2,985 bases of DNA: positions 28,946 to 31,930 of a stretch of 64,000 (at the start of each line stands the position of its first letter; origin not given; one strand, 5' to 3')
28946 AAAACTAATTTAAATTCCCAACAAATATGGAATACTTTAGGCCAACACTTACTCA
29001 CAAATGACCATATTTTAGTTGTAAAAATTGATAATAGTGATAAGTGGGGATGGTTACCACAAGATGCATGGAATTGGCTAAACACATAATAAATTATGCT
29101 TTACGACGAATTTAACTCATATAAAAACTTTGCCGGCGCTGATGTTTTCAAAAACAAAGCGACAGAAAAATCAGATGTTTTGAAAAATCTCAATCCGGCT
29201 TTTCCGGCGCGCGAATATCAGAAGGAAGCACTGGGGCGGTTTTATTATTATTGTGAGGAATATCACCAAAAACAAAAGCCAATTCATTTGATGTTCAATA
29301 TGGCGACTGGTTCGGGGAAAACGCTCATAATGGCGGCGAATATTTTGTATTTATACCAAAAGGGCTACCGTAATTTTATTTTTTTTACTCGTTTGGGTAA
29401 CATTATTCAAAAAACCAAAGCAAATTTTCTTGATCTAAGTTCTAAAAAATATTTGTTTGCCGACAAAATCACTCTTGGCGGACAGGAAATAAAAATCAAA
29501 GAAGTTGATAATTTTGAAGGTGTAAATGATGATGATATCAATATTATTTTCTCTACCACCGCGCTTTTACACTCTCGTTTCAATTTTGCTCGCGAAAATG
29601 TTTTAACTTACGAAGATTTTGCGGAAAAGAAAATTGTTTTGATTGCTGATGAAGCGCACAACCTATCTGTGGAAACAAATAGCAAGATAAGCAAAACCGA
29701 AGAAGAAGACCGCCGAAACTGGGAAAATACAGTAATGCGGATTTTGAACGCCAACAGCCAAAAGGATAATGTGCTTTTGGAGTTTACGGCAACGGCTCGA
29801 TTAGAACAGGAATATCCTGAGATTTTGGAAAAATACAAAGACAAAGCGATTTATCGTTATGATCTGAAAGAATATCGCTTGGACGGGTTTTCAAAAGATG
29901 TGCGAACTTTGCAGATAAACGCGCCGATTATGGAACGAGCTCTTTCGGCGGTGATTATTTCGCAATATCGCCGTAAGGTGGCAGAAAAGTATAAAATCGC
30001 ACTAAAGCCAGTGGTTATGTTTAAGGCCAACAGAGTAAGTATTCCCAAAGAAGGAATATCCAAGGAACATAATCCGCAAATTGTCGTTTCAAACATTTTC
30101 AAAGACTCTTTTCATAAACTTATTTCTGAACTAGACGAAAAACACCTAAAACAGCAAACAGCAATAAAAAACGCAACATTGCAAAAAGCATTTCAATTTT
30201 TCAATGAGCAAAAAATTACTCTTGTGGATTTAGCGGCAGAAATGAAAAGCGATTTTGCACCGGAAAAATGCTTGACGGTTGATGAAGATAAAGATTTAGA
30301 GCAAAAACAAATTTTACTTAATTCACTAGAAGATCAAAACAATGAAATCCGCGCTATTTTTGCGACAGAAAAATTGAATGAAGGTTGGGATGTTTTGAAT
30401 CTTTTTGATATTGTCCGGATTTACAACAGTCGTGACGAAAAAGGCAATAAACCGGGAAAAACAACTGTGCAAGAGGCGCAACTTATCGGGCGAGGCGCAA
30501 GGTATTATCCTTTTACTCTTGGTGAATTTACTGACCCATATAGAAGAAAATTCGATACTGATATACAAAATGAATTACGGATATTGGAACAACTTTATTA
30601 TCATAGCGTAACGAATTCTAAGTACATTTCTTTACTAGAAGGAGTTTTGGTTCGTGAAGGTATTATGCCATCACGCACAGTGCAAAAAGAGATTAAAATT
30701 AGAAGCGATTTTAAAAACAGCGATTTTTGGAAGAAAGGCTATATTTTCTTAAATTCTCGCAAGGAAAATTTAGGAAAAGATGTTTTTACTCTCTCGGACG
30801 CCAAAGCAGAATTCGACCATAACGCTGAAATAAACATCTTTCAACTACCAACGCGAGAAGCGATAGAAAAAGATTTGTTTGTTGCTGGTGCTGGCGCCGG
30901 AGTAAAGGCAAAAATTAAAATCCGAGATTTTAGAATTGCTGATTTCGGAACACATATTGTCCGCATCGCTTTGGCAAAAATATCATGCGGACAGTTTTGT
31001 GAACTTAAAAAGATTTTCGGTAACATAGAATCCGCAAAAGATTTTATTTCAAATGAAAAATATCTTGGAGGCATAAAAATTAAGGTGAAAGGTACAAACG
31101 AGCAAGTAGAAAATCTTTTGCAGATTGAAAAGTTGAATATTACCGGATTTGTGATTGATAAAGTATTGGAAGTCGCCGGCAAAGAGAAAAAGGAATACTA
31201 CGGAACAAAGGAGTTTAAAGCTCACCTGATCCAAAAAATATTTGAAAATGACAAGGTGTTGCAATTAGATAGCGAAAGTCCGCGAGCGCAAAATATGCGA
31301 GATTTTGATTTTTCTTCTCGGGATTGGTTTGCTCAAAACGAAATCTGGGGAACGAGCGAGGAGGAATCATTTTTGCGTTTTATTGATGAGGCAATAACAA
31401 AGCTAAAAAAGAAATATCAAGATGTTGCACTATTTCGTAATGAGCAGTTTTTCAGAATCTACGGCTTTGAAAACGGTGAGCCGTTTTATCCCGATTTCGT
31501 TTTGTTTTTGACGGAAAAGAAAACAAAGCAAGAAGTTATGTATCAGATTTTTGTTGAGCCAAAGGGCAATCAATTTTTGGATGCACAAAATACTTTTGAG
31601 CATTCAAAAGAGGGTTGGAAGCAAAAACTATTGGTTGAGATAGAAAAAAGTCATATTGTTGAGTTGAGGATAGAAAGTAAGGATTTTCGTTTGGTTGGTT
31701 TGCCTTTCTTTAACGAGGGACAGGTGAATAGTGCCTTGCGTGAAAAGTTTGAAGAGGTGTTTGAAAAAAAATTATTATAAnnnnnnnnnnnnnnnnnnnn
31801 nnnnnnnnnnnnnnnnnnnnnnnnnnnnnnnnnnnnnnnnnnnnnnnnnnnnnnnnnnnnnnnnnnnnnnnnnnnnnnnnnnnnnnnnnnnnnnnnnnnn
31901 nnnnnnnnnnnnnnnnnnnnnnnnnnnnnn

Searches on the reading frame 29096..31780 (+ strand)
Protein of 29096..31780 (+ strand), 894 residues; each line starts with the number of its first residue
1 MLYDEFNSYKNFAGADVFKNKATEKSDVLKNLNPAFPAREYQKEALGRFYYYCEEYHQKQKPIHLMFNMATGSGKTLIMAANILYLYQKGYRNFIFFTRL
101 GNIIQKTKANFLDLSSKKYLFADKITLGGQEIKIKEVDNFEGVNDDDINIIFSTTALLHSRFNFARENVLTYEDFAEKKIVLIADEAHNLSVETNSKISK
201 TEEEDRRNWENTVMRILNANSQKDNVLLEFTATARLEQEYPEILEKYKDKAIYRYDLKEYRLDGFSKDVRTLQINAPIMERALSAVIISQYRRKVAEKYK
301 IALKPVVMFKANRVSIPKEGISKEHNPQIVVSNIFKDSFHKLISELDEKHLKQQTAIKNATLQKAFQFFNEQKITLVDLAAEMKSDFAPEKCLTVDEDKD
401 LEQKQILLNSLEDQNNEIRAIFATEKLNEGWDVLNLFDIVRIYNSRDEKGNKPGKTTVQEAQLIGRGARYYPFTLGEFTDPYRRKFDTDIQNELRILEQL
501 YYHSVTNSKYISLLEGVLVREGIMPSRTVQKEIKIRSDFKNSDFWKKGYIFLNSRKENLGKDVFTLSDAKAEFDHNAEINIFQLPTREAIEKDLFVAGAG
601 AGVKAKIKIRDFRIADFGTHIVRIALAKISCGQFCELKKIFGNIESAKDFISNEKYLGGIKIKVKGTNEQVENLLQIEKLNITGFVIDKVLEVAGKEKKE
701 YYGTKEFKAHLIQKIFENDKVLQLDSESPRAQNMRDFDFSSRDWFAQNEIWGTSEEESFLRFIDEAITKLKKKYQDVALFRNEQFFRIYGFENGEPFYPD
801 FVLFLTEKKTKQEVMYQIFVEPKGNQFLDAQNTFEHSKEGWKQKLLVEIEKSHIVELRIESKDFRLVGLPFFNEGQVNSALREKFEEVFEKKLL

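Call 3: search_protein_families(library=pfam, proteins=[window:29096-31780:+], max_evalue=1)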
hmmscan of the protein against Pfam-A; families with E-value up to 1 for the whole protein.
window:29096-31780:+ (894 aa): 4 families
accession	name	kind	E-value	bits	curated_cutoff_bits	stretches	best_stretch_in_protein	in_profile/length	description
PF04851.21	ResIII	-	3.2e-24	86.1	22.5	1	38-234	4-162/164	Type III restriction enzyme, res subunit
PF00270.35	DEAD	-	7.8e-08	32.7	26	1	64-234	16-160/167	DEAD/DEAH box helicase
PF01656.29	CbiA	-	0.032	14.6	25.4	0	568-725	53-119/125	CobQ/CobB/MinD/ParA nucleotide binding domain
PF13207.12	AAA_17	-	0.42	11.3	27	0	186-246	33-94/136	AAA domain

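Call 4: search_protein_families(library=padloc, proteins=[window:29096-31780:+], max_evalue=1)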
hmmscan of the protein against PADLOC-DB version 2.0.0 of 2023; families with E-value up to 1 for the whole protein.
window:29096-31780:+ (894 aa): 3 families
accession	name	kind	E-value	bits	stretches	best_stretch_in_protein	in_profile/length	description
PDLC03651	REase_III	-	1.1e-107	359.2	1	39-891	39-863/873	Type III restriction enzyme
PDLC04140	mad8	-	0.0032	15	1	61-254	26-150/314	mads_8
PDLC02422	PprDinG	-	0.011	11.8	1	64-107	196-238/930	-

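Call 5: search_protein_families(library=ncbifam, proteins=[window:29096-31780:+], max_evalue=1)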
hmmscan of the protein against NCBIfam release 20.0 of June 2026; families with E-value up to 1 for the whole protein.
window:29096-31780:+ (894 aa): 0 families

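Call 88: find_homologous_proteins(query=window:29096-31780:+, max_evalue=1e-50)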
Query window:29096-31780:+ (894 aa): 8000 proteins with E <= 1e-50 among 8000 candidates; the best 120 are listed.
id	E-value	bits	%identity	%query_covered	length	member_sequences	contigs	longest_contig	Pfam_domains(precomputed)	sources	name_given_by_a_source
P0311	0.0e+0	1871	94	100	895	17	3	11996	PF00270.36,PF27365.1,PF27159.1,PF04851.22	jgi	jgi:type III restriction enzyme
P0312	0.0e+0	1870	94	100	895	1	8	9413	PF00270.36,PF27365.1,PF27159.1,PF04851.22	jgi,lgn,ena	-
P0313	0.0e+0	1868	94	100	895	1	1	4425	PF00270.36,PF27365.1,PF27159.1,PF04851.22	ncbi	-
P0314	0.0e+0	1868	94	100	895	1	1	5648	PF00270.36,PF27365.1,PF27159.1,PF04851.22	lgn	-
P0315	0.0e+0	1865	94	100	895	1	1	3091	PF00270.36,PF27365.1,PF27159.1,PF04851.22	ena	-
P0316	0.0e+0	1864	94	100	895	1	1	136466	PF00270.36,PF27365.1,PF27159.1,PF04851.22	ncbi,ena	-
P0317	0.0e+0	1862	93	100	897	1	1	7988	PF00270.36,PF27365.1,PF27159.1,PF04851.22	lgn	-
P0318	0.0e+0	1858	94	100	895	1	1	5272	PF00270.36,PF27365.1,PF27159.1,PF04851.22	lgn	-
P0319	0.0e+0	1856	93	100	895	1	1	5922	PF00270.36,PF27365.1,PF27159.1,PF04851.22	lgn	-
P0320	0.0e+0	1855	93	100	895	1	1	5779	PF00270.36,PF27365.1,PF27159.1,PF04851.22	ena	-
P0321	0.0e+0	1853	93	100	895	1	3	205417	PF00270.36,PF27365.1,PF27159.1,PF04851.22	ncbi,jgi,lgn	jgi:type III restriction enzyme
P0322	0.0e+0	1853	93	100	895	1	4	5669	PF00270.36,PF27365.1,PF27159.1,PF04851.22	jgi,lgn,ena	-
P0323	0.0e+0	1849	93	100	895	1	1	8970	PF00270.36,PF27365.1,PF27159.1,PF04851.22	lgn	-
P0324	0.0e+0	1847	93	100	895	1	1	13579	PF00270.36,PF27365.1,PF27159.1,PF04851.22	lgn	-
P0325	0.0e+0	1845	92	100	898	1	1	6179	PF00270.36,PF27365.1,PF27159.1,PF04851.22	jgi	-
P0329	0.0e+0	1842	92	100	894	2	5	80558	PF00270.36,PF27365.1,PF27159.1,PF04851.22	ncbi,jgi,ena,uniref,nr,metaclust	ncbi:hypothetical protein A2592_01330 [Candidatus Kaiserbacteria bacterium RIFOXYD1_FULL_42_15]|unir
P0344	0.0e+0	1821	91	100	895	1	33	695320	PF00270.36,PF27365.1,PF27159.1,PF04851.22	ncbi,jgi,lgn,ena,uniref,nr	ncbi:hypothetical protein A2574_02390 [Candidatus Shapirobacteria bacterium RIFOXYD1_FULL_38_32]|uni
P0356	0.0e+0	1794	89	100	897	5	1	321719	PF00270.36,PF27365.1,PF27159.1,PF04851.22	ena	-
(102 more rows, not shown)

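Call 89: find_encoding_contigs(protein=P0316, flank=5000, max_places=1)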
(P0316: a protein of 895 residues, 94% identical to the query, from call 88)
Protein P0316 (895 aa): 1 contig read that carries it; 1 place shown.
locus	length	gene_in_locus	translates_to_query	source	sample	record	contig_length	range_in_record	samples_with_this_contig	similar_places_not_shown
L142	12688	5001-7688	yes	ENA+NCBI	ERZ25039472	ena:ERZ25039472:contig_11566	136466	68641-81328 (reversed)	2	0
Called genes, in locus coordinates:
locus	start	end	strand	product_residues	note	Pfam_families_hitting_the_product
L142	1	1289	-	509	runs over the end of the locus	PF00239:Resolvase, PF07508:Recombinase, PF13408:Zn_ribbon_recom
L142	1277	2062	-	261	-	-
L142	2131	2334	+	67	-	PF13560:HTH_31, PF12844:HTH_19, PF13443:HTH_26, PF01381:HTH_3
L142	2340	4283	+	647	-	PF12564:TypeIII_RM_meth, PF01555:N6_N4_Mtase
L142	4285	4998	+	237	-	-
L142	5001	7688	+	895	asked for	PF00270:DEAD (weak), PF04851:ResIII, PF27159:HI_1054_N, PF27365:HI_1054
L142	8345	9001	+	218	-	PF07853:DUF1648, PF13630:SdpI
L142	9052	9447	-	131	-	PF07883:Cupin_2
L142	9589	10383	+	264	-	PF08032:SpoU_sub_bind, PF00588:SpoU_methylase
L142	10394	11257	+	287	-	PF10672:Methyltrans_SAM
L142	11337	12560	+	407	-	PF13742:tRNA_anti_2, PF01336:tRNA_anti-codon, PF02601:Exonuc_VII_L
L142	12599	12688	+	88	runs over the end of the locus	-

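Call 90: find_encoding_contigs(protein=P0344, flank=5000, max_places=2)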
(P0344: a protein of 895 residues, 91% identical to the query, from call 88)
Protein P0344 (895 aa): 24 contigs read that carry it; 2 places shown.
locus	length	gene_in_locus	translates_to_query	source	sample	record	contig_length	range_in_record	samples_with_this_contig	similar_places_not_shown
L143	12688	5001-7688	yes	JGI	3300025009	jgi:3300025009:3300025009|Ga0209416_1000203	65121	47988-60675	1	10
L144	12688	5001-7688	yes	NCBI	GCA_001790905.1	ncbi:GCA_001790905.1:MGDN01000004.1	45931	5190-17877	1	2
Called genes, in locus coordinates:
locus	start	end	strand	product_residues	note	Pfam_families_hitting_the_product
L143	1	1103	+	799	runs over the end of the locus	PF00403:HMA, PF00122:E1-E2_ATPase, PF00702:Hydrolase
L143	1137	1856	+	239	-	-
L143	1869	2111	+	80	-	PF01541:GIY-YIG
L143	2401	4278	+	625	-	PF12564:TypeIII_RM_meth, PF01555:N6_N4_Mtase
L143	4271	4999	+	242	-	-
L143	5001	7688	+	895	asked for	PF00270:DEAD (weak), PF04851:ResIII, PF27159:HI_1054_N, PF27365:HI_1054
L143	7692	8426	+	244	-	PF12705:PDDEXK_1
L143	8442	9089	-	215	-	-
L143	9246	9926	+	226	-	PF01381:HTH_3, PF12844:HTH_19 (weak), PF13443:HTH_26 (weak), PF13560:HTH_31 (weak), PF13274:SocA_Panacea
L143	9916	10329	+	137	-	-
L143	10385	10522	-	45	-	-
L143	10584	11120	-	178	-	-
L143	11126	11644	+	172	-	-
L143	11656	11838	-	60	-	-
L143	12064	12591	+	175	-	-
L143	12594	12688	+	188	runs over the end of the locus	-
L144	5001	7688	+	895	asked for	PF00270:DEAD (weak), PF04851:ResIII, PF27159:HI_1054_N, PF27365:HI_1054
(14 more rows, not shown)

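Call 91: find_encoding_contigs(protein=P0329, flank=5000, max_places=1)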
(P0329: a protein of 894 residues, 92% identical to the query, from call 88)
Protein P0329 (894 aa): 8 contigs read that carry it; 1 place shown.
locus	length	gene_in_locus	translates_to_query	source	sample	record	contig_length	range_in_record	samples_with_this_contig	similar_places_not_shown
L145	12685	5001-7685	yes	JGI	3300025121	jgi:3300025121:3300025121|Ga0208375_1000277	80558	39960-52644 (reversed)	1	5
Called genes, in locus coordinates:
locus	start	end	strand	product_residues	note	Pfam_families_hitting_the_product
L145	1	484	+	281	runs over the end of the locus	PF01972:SDH_protease (faint), PF25145:NfeD1b_N, PF01343:Peptidase_S49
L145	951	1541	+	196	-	PF23477:zf_Tbcl_2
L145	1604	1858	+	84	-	-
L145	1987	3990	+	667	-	PF12564:TypeIII_RM_meth, PF01555:N6_N4_Mtase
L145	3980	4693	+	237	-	-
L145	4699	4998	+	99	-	-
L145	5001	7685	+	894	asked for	PF00270:DEAD (weak), PF04851:ResIII, PF27159:HI_1054_N, PF27365:HI_1054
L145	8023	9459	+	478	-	PF13173:AAA_14, PF13635:DUF4143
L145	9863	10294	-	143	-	-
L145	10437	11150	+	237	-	PF01381:HTH_3, PF12844:HTH_19, PF13560:HTH_31, PF13274:SocA_Panacea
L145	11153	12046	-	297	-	PF03734:YkuD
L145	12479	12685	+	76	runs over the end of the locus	PF09905:VF530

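Call 94: search_protein_families(library=pfam, proteins=[L142:4285-4998:+, L143:4271-4999:+, L145:3980-4693:+, L145:4699-4998:+, L143:7692-8426:+, L143:9916-10329:+, L142:1277-2062:-], max_evalue=0.1)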
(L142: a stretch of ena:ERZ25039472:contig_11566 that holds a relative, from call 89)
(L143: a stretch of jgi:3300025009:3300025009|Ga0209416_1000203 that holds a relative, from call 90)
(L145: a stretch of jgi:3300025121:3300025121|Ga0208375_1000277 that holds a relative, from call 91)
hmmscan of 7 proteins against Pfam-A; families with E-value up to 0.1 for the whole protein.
L142:4285-4998:+ (237 aa): 1 family
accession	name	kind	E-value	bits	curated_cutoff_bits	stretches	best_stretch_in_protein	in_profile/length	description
PF09970.15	DUF2204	-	0.057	13.5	20.3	0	138-172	37-74/181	Nucleotidyl transferase of unknown function (DUF2204)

L143:4271-4999:+ (242 aa): 3 families
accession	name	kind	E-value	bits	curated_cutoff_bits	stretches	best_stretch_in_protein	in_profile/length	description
PF14947.12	HTH_45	-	0.0084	16.5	25.5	1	209-236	41-67/77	Winged helix-turn-helix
PF21976.1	SMIM43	-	0.0098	16.3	27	1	14-55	4-44/63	Small integral membrane protein 43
PF20835.2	PA_Ig-like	-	0.082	13.1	27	0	181-226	92-138/155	Anthrax protective antigen, immunoglobulin-like domain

L145:3980-4693:+ (237 aa): 5 families
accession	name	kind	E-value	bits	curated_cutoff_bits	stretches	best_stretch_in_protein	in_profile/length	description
PF20990.2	DUF2207_C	-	0.0045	17.2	33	1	39-172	58-196/247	Predicted membrane protein (DUF2207) C-terminal domain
PF01496.24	V_ATPase_I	-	0.0091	14.4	30.7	1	3-87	65-149/815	V-type ATPase 116kDa subunit family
PF03839.21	Sec62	-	0.013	15.8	27.8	1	31-114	16-97/191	Translocation protein Sec62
PF16788.10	ATF7IP_BD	-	0.024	15.3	27.6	1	4-105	66-162/219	ATF-interacting protein binding domain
PF04728.18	LPP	-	0.034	14.9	29.1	0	8-36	1-29/53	Lipoprotein leucine-zipper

L145:4699-4998:+ (99 aa): 1 family
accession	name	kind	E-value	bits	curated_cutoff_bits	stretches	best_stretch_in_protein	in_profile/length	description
PF13280.12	WYL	-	0.0015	18.9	21.8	1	6-74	5-70/70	WYL domain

L143:7692-8426:+ (244 aa): 3 families
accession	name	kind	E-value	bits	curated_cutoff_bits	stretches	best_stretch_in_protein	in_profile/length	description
PF12705.13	PDDEXK_1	-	2.6e-14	54.2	22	1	75-238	91-244/247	PD-(D/E)XK nuclease superfamily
PF12684.13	DUF3799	-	0.00015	22.1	26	1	128-235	121-231/233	PDDEXK-like domain of unknown function (DUF3799)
PF01930.23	Cas_Cas4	-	0.0087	16.6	22.7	1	132-237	61-155/160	Domain of unknown function DUF83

L143:9916-10329:+ (137 aa): 1 family
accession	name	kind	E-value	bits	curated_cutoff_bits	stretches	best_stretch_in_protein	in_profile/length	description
PF14178.11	YppF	-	0.074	13.4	24.7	0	12-24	26-38/59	YppF-like protein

L142:1277-2062:- (261 aa): 0 families

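Call 95: find_encoding_contigs(protein=P0321, flank=4000, max_places=1)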
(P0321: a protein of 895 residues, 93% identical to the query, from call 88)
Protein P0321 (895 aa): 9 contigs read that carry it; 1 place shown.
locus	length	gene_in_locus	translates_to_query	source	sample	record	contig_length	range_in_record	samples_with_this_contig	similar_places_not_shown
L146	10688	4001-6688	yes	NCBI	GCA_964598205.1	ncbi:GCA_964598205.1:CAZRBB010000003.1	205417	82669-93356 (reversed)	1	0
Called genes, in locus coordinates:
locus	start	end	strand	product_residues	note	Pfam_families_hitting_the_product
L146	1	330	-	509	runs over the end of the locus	PF00239:Resolvase, PF07508:Recombinase, PF13408:Zn_ribbon_recom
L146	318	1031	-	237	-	-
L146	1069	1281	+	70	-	PF12844:HTH_19, PF13560:HTH_31, PF13443:HTH_26, PF01381:HTH_3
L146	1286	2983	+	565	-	PF12564:TypeIII_RM_meth, PF01555:N6_N4_Mtase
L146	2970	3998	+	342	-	-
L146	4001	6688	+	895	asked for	PF00270:DEAD (weak), PF04851:ResIII, PF27159:HI_1054_N, PF27365:HI_1054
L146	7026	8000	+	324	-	PF01966:HD (weak)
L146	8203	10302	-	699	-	PF09335:VTT_dom, PF01569:PAP2, PF14067:LssY_C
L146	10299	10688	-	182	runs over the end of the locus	-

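Call 96: find_encoding_contigs(protein=P0356, flank=4000, max_places=1)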
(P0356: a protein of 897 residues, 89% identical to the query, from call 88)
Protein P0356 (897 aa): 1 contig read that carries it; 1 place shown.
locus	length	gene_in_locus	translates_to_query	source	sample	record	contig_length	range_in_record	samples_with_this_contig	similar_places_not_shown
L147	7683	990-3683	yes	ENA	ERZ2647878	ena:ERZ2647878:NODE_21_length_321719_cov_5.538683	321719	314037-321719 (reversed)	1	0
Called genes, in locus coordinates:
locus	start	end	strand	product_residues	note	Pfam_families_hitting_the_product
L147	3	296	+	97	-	?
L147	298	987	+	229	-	-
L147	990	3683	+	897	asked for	PF00270:DEAD (weak), PF04851:ResIII, PF27159:HI_1054_N, PF27365:HI_1054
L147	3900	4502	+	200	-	-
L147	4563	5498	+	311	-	-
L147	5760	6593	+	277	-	-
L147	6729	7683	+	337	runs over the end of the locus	PF00044:Gp_dh_N, PF02800:Gp_dh_C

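Call 99: search_protein_families(library=padloc, proteins=[L142:4285-4998:+, L143:4271-4999:+, L145:3980-4693:+, L145:4699-4998:+, L146:2970-3998:+, L147:298-987:+], max_evalue=0.1)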
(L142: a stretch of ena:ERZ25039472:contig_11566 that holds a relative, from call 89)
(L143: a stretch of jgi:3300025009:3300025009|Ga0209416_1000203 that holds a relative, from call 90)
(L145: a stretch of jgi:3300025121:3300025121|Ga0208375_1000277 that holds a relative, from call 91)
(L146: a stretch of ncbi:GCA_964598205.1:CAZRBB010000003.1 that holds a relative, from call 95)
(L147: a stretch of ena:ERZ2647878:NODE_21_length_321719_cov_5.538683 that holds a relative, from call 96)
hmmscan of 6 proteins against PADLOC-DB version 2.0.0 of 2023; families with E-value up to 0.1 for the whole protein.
L142:4285-4998:+ (237 aa): 0 families

L143:4271-4999:+ (242 aa): 1 family
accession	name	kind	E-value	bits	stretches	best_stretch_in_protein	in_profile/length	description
PDLC01970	CARF_TM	-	0.026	12.9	1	18-146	12-108/179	-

L145:3980-4693:+ (237 aa): 1 family
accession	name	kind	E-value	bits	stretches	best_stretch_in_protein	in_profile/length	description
PDLC00006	DruC1|DruC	-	0.049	10.1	1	3-107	248-355/626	Unknown function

L145:4699-4998:+ (99 aa): 2 families
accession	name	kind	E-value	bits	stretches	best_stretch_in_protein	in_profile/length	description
PDLC01652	WYL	-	7.6e-06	24.3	1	5-76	21-79/162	"CAS-I,CAS-II,CAS-III,CAS-IV,CAS-V,CAS-VI; associated_signaling"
PDLC01457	WYL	-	0.00056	17.6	1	6-82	129-201/229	"CAS-I,CAS-II,CAS-III,CAS-IV,CAS-V,CAS-VI; associated_signaling"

L146:2970-3998:+ (342 aa): 1 family
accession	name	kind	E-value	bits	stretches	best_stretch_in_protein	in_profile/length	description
PDLC02083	Cas4_II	-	0.011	14.2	1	241-326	75-160/186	-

L147:298-987:+ (229 aa): 1 family
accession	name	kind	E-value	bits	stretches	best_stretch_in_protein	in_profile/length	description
PDLC01517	Cmr5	-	0.0081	14.5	1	61-111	30-81/131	CAS-III-C; effector_SS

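Call 100: search_protein_families(library=pfam, proteins=[L146:2970-3998:+, L147:298-987:+, L146:7026-8000:+, L142:8345-9001:+], max_evalue=0.1)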
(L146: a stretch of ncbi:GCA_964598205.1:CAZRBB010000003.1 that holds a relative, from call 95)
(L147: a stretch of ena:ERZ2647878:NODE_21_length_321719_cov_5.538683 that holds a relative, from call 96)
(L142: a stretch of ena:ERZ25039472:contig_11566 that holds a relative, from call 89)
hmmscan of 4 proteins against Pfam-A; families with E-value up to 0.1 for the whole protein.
L146:2970-3998:+ (342 aa): 3 families
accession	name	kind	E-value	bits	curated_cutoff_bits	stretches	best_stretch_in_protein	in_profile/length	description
PF14082.12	SduA_C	-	0.0011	19.6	27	1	193-261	2-54/159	Shedu protein SduA, C-terminal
PF13588.12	HSDR_N_2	-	0.027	15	25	1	235-281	34-79/110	Type I restriction enzyme R protein N terminus (HSDR_N)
PF08011.17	PDDEXK_9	-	0.065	13.6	25.5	0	241-300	34-98/105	PD-(D/E)XK nuclease superfamily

L147:298-987:+ (229 aa): 2 families
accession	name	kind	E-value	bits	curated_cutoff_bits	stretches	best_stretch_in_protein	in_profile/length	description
PF02200.21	STE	-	0.042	14.7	25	1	46-106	14-70/109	STE like transcription factor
PF09335.16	VTT_dom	-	0.052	14.4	33.9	1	50-98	14-69/123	VTT domain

L146:7026-8000:+ (324 aa): 3 families
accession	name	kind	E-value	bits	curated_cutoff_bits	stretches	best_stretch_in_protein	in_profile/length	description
PF01966.28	HD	-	4e-06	27.5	22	1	50-118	1-73/116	HD domain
PF17171.9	GST_C_6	-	0.028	14.6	28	1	220-256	8-45/64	Glutathione S-transferase, C-terminal domain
PF15342.11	FAM212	-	0.031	14.5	27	0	264-290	15-41/60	FAM212 family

L142:8345-9001:+ (218 aa): 3 families
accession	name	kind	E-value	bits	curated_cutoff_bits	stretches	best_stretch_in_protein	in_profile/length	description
PF07853.16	DUF1648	-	2.3e-16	59.6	28.7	1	11-57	2-48/49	Domain of unknown function (DUF1648)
PF13630.11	SdpI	-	2.2e-14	53.8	28.2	1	136-202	3-71/71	SdpI/YfhL protein family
PF14316.11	DUF4381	-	0.059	14.1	27.2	0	184-214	20-49/145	Domain of unknown function (DUF4381)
